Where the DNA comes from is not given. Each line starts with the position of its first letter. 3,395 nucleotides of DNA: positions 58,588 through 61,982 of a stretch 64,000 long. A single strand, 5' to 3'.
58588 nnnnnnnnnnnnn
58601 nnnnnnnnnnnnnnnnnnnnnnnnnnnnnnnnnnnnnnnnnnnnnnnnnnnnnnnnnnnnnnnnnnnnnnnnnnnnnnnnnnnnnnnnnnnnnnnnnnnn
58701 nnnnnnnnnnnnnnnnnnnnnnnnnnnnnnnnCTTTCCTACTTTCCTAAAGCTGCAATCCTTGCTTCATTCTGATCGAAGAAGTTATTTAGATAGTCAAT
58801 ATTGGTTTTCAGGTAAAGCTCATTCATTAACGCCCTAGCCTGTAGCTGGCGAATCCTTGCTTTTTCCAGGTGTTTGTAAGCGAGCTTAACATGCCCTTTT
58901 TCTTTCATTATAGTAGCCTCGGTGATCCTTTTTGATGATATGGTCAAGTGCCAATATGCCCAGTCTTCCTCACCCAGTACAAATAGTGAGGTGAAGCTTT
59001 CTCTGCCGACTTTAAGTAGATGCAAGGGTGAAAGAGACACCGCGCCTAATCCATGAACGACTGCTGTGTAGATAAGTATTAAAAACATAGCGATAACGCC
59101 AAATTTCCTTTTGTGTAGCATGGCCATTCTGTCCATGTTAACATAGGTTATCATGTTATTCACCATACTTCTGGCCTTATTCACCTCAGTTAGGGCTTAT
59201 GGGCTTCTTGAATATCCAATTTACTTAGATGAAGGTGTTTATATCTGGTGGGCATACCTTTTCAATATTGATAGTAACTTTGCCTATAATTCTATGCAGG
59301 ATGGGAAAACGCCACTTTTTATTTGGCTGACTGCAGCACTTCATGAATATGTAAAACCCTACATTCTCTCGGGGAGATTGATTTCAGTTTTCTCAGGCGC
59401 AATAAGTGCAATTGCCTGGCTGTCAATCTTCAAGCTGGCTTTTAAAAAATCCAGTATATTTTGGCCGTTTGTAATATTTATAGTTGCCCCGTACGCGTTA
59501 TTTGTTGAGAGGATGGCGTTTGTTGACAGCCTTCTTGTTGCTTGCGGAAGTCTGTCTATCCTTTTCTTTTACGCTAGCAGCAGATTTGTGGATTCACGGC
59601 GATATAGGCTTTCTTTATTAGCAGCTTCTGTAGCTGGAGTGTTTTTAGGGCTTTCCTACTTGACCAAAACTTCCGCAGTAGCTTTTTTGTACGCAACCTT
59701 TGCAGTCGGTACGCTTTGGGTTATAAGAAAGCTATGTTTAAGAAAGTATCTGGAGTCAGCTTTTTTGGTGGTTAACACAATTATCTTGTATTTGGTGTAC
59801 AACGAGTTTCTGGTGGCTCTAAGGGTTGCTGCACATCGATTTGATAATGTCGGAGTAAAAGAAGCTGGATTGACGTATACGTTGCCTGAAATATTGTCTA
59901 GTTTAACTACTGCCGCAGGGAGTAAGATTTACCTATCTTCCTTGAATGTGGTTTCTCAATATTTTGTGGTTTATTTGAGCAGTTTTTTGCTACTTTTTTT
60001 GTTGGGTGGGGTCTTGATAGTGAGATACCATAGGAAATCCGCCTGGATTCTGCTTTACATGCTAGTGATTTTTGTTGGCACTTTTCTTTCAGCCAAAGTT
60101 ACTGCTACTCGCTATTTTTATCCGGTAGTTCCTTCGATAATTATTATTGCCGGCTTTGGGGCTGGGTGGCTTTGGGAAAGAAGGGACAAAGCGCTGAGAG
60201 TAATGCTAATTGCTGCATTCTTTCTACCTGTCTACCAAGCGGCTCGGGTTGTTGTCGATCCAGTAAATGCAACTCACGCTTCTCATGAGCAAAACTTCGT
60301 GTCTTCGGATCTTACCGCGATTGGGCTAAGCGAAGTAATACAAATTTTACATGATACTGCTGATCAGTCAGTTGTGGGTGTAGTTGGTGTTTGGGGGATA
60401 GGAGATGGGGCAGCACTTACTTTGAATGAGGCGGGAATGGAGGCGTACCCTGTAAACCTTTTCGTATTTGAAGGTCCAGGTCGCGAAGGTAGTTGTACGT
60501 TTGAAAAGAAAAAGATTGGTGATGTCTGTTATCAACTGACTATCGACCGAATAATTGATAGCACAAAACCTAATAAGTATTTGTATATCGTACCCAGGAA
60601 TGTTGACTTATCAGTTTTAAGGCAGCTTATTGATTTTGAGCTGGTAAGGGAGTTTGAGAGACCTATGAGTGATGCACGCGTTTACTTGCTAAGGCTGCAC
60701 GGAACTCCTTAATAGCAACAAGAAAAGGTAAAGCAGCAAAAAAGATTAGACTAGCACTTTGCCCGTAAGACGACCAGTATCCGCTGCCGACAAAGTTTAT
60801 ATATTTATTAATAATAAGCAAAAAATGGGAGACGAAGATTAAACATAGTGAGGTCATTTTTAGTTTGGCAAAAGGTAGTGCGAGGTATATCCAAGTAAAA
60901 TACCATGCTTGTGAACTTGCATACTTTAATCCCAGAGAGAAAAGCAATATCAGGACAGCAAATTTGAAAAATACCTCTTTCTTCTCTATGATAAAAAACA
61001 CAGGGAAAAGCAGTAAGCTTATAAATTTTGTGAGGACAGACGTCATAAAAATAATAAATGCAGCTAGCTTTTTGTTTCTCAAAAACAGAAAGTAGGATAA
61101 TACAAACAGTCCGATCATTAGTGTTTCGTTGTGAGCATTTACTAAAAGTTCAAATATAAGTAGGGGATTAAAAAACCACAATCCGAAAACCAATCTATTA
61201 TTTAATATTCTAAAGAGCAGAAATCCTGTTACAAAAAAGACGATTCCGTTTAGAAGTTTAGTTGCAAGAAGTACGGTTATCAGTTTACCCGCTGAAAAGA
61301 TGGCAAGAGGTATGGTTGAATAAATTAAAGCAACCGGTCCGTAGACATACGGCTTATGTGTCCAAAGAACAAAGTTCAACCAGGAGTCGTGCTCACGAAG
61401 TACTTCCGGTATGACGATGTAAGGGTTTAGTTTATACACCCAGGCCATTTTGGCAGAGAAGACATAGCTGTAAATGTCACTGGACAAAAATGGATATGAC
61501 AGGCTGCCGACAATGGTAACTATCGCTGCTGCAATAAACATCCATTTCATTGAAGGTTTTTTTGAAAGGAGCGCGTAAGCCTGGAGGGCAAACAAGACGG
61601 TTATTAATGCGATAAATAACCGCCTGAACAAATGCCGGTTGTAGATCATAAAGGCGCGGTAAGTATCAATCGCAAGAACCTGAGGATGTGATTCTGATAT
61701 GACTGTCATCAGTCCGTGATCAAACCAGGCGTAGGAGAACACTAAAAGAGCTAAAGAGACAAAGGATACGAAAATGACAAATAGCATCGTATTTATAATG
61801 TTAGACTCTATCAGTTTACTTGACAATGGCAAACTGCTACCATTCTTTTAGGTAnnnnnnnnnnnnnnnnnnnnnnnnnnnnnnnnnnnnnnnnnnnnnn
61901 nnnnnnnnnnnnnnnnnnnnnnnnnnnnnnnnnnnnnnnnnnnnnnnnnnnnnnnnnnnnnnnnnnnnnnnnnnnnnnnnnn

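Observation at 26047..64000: About 38-kb glycosylation super-island: at least 11 soluble glycosyltransferases plus about 17 polytopic membrane proteins, most GT-C-like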

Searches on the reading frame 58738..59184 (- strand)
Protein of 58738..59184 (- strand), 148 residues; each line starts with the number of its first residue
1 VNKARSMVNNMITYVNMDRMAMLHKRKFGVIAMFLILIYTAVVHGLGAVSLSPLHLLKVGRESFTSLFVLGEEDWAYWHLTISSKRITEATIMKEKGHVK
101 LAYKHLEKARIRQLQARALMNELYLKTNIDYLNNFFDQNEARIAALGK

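Call 6: search_protein_families(library=pfam, proteins=[window:58738-59184:-], max_evalue=0.01)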
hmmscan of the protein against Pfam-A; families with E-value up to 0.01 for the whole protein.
window:58738-59184:- (148 aa): 0 families

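Call 17: search_protein_families(library=ncbifam, proteins=[window:58738-59184:-], max_evalue=0.1)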
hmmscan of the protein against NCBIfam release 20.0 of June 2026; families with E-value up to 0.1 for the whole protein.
window:58738-59184:- (148 aa): 0 families

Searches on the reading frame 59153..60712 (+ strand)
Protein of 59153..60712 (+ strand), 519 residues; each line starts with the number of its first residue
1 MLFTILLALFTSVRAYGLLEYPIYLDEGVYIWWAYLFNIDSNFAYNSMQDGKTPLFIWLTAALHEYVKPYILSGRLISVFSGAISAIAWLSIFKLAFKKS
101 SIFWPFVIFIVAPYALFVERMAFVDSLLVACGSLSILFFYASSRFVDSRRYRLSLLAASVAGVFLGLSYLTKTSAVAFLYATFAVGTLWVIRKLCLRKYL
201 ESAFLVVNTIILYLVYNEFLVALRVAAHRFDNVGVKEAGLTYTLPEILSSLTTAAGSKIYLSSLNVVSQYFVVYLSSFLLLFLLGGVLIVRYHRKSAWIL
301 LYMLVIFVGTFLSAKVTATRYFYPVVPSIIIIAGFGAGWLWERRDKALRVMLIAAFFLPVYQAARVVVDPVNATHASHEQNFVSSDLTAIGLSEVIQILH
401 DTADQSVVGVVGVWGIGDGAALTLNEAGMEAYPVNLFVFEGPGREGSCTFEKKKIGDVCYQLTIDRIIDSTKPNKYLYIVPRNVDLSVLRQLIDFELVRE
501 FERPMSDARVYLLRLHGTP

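Call 6: search_protein_families(library=pfam, proteins=[window:59153-60712:+], max_evalue=0.01)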
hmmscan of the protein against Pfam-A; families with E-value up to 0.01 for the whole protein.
window:59153-60712:+ (519 aa): 1 family
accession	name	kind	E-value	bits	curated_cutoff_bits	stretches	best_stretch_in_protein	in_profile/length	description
PF13231.12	PMT_2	-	0.0023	18.6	26.1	1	52-211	2-150/160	Dolichyl-phosphate-mannose-protein mannosyltransferase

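Call 17: search_protein_families(library=ncbifam, proteins=[window:59153-60712:+], max_evalue=0.1)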
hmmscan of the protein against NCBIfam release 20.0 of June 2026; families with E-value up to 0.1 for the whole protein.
window:59153-60712:+ (519 aa): 0 families

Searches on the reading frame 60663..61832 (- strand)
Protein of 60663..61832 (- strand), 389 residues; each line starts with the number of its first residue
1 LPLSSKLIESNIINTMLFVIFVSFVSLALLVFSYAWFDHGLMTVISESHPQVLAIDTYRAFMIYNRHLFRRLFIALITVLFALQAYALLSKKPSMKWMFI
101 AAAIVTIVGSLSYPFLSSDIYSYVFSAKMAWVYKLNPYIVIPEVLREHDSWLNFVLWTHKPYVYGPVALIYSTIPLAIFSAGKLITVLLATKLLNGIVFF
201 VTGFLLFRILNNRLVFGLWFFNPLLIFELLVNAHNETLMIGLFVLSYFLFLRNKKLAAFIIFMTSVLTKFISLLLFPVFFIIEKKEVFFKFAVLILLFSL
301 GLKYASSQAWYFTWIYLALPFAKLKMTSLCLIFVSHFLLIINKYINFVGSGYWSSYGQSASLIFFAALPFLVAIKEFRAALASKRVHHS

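Call 6: search_protein_families(library=pfam, proteins=[window:60663-61832:-], max_evalue=0.01)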
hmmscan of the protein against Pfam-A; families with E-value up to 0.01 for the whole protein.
window:60663-61832:- (389 aa): 0 families

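Call 17: search_protein_families(library=ncbifam, proteins=[window:60663-61832:-], max_evalue=0.1)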
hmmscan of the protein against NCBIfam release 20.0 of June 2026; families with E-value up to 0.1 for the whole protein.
window:60663-61832:- (389 aa): 1 family
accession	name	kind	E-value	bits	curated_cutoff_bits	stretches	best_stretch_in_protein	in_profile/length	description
TIGR03459.1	crt_membr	equivalog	8.9e-06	24.8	439.4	1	101-279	79-262/470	alpha-(1->6)-mannopyranosyltransferase A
